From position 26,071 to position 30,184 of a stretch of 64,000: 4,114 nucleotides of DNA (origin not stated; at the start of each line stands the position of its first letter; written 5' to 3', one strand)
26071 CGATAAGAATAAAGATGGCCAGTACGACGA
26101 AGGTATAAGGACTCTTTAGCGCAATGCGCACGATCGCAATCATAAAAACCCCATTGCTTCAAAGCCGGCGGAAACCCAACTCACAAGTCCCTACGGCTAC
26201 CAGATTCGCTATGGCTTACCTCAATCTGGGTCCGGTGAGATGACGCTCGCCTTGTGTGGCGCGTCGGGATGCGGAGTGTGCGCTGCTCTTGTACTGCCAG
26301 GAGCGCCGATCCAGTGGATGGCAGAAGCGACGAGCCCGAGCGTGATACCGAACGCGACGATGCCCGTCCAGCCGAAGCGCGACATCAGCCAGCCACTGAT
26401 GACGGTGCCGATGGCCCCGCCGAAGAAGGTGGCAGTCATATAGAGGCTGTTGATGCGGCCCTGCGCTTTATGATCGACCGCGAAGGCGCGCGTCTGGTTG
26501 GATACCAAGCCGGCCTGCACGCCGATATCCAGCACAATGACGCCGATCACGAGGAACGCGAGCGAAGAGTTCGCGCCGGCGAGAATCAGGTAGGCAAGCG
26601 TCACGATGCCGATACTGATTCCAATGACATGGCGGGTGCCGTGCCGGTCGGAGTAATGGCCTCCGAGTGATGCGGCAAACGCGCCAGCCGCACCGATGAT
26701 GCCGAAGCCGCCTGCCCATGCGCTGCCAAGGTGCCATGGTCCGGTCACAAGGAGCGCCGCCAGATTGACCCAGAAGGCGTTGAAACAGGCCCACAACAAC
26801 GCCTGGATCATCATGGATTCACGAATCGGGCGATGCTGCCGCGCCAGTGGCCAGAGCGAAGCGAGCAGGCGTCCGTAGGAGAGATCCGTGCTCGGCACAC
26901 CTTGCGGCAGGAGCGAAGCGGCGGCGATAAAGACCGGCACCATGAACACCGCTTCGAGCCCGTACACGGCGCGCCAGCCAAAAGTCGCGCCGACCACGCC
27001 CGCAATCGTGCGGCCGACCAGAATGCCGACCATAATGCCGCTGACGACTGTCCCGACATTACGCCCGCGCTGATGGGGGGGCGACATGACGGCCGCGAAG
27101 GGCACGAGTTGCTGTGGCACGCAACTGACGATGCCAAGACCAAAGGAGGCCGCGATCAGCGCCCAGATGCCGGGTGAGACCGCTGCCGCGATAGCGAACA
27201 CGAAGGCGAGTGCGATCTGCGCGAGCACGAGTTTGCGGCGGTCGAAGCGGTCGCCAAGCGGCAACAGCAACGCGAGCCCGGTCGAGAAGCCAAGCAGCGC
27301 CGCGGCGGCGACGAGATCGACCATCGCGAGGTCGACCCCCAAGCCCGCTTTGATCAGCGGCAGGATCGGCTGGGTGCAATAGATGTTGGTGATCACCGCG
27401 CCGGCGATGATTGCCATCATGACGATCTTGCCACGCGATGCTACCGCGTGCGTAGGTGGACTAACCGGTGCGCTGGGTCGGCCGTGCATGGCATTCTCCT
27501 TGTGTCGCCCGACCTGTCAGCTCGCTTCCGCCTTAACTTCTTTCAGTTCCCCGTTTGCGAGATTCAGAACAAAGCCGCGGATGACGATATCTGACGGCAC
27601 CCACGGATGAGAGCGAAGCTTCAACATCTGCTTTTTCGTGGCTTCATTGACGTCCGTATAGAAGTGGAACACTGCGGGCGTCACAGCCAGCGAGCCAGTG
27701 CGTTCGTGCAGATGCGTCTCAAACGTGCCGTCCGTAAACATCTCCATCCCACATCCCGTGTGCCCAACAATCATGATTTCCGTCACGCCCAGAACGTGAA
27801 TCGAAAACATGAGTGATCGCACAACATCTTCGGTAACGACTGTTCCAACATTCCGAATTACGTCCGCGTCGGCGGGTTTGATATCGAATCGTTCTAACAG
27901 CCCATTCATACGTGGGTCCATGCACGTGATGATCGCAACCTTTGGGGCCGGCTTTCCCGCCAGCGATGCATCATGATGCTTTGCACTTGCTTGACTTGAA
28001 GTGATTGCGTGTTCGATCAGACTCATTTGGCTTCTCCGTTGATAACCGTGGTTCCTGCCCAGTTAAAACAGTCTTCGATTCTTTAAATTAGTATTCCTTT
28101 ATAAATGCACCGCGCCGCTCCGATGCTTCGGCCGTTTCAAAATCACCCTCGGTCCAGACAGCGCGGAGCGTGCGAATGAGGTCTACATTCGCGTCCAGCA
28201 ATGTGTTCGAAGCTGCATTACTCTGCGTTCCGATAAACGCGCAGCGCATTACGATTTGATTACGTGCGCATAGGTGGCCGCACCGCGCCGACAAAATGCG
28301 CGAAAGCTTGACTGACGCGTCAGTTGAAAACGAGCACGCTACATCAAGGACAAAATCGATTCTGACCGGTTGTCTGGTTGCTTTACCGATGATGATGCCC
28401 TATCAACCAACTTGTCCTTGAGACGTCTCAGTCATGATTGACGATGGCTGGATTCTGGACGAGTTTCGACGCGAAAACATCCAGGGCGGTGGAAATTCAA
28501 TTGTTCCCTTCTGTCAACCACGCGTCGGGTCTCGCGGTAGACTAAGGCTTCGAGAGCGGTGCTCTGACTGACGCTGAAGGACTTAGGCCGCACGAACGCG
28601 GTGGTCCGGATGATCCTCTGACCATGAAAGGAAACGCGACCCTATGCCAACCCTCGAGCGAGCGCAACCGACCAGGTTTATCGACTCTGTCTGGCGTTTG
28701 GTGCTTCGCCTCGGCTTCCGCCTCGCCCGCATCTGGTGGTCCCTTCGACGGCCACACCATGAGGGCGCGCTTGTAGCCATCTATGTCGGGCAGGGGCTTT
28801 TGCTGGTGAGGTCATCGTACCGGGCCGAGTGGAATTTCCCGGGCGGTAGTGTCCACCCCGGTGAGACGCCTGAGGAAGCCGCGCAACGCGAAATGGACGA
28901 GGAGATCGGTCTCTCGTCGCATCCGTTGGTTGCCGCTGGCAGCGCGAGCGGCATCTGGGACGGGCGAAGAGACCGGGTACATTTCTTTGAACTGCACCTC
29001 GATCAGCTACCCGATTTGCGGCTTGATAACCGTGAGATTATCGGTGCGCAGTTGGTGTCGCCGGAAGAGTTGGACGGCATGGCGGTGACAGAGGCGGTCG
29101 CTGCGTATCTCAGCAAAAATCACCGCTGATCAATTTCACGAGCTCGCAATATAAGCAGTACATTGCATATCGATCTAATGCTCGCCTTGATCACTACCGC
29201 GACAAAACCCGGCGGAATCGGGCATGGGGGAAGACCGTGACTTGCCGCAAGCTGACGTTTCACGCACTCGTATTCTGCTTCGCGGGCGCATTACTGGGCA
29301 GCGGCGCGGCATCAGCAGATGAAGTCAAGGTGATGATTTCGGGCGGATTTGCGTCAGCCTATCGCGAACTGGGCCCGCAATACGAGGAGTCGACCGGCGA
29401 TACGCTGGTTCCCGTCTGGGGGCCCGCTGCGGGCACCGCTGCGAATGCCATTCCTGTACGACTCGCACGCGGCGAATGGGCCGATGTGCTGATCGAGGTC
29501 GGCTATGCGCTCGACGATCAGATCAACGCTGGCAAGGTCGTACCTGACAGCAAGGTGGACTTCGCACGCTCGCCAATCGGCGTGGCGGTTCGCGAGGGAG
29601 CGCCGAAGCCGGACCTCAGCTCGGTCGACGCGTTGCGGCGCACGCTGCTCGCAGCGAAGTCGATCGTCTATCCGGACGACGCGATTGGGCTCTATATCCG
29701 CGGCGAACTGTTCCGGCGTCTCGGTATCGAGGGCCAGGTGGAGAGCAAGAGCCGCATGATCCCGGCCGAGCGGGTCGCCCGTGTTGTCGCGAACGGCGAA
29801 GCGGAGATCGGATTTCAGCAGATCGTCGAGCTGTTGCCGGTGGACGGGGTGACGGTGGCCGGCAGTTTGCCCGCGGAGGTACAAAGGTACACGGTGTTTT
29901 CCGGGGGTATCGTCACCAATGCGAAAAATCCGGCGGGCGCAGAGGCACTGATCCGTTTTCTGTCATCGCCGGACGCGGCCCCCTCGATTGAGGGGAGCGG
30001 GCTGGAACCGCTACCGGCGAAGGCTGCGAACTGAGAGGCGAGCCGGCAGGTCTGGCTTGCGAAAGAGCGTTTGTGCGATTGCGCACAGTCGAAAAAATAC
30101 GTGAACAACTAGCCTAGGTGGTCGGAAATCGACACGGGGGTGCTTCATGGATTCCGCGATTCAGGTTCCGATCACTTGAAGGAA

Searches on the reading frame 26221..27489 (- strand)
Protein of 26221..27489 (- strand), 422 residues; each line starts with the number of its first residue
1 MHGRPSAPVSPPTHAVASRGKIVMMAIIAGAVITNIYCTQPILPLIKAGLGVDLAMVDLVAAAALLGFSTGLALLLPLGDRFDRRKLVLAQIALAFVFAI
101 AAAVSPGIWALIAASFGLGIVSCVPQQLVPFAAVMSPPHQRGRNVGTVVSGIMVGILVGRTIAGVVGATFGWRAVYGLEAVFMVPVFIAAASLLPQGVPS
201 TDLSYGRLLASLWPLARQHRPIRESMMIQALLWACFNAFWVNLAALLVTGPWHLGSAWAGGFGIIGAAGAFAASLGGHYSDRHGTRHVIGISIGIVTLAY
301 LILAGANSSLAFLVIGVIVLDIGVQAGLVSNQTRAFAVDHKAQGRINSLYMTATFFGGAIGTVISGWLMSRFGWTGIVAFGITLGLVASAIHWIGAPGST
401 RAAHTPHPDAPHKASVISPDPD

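Call 5: search_protein_families(library=pfam, proteins=[window:26221-27489:-], max_evalue=0.01)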
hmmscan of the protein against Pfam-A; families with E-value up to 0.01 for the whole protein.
window:26221-27489:- (422 aa): 3 families
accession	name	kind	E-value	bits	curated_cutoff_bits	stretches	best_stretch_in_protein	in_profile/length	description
PF07690.21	MFS_1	-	3.3e-42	145.1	33.4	2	26-335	2-317/347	Major Facilitator Superfamily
PF00083.30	Sugar_tr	-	1.5e-09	37.7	22.3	1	59-190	50-188/452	Sugar (and other) transporter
PF03092.22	BT1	-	0.0044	16.3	22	0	294-378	77-157/432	BT1 family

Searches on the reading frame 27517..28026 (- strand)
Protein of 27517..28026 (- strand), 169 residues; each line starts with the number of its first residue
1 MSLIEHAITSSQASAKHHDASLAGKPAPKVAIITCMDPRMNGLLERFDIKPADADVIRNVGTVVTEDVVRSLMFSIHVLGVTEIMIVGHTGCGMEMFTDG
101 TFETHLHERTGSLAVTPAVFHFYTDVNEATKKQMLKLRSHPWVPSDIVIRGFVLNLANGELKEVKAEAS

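Call 5: search_protein_families(library=pfam, proteins=[window:27517-28026:-], max_evalue=0.01)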
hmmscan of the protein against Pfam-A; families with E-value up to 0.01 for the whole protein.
window:27517-28026:- (169 aa): 1 family
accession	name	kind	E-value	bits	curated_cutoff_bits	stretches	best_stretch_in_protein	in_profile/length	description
PF00484.24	Pro_CA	-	1.7e-14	54.8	25.7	1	31-95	2-68/156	Carbonic anhydrase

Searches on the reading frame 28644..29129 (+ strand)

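Call 5: search_protein_families(library=pfam, proteins=[window:28644-29129:+], max_evalue=0.01)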
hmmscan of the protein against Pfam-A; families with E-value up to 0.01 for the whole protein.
window:28644-29129:+ (161 aa): 4 families
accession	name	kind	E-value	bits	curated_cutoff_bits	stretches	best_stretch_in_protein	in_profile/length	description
PF00293.34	NUDIX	-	1.4e-19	70.8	21.1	1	38-143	2-118/134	NUDIX domain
PF14815.12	NUDIX_4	-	1.7e-05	25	35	1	63-157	27-112/113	NUDIX domain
PF22327.2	Nudt16-like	-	0.004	17.6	27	1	64-96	36-71/161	U8 snoRNA-decapping enzyme-like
PF20088.4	DUF6480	-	0.006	16.9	25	1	66-81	20-35/78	Family of unknown function (DUF6480)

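Call 6: search_protein_families(library=ncbifam, proteins=[window:28644-29129:+], max_evalue=0.01)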
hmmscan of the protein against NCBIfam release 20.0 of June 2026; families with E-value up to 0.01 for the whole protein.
window:28644-29129:+ (161 aa): 17 families
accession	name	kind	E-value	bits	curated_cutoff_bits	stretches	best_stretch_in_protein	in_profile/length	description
TIGR00586.1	mutt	equivalog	5.3e-09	36.2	97.9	1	58-92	29-63/129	8-oxo-dGTP diphosphatase MutT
NF006530.0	PRK08999.1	equivalog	3.5e-08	32.9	245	1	58-93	30-65/315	Nudix family hydrolase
NF001937.0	PRK00714.1-4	equivalog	5.2e-08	32.7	139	1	51-95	21-65/161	RNA pyrophosphohydrolase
NF008044.0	PRK10776.1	equivalog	9.8e-08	32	148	1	61-94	31-64/130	8-oxo-dGTP diphosphatase MutT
NF001938.0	PRK00714.1-5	equivalog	1.6e-07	30.8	116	1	57-97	41-81/172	RNA pyrophosphohydrolase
TIGR02705.1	nudix_YtkD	equivalog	4.4e-07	29.6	154.4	1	43-93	28-77/156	RNA deprotection pyrophosphohydrolase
NF008736.0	PRK11762.1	equivalog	6.4e-07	29.1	169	1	35-95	43-108/186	ADP compounds hydrolase NudE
NF007834.0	PRK10546.1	equivalog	7.1e-07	29.1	156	1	62-119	31-86/135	pyrimidine (deoxy)nucleoside triphosphate diphosphatase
NF001935.0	PRK00714.1-2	equivalog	1.7e-06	27.6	259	1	61-93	31-63/183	RNA pyrophosphohydrolase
NF001936.0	PRK00714.1-3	equivalog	2e-06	27.8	118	1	56-92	30-66/155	RNA pyrophosphohydrolase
NF001934.0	PRK00714.1-1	equivalog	3.2e-06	26.7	241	1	52-93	22-63/176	RNA pyrophosphohydrolase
NF041652.1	Nud_hyd_Dein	equivalog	1.7e-05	25.1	200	1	59-95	41-77/152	Nudix hydrolase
NF006961.0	PRK09438.1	equivalog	2.5e-05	23.8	103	1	41-91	10-62/151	dihydroneopterin triphosphate diphosphatase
NF012016.0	PRK15472.1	equivalog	0.00035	20.3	95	1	56-89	26-59/141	nucleoside triphosphatase NudI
NF001299.0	PRK00241.1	equivalog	0.00078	19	158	1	44-156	140-251/263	NAD(+) diphosphatase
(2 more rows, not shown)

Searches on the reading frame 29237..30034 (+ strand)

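Call 5: search_protein_families(library=pfam, proteins=[window:29237-30034:+], max_evalue=0.01)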
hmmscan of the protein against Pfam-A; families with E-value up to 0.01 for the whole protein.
window:29237-30034:+ (265 aa): 2 families
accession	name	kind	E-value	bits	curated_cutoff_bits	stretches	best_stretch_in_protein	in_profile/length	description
PF13531.11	SBP_bac_11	-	9.7e-37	127.3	25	1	30-256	1-226/227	Bacterial extracellular solute-binding protein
PF01547.30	SBP_bac_1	-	4.8e-05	23.9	26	0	219-248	277-306/307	Bacterial extracellular solute-binding protein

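Call 6: search_protein_families(library=ncbifam, proteins=[window:29237-30034:+], max_evalue=0.01)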
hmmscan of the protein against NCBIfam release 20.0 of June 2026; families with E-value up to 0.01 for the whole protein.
window:29237-30034:+ (265 aa): 1 family
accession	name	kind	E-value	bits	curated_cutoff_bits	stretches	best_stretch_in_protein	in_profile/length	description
TIGR01256.1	modA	equivalog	1.6e-05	25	62.5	1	39-248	5-210/217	molybdate ABC transporter substrate-binding protein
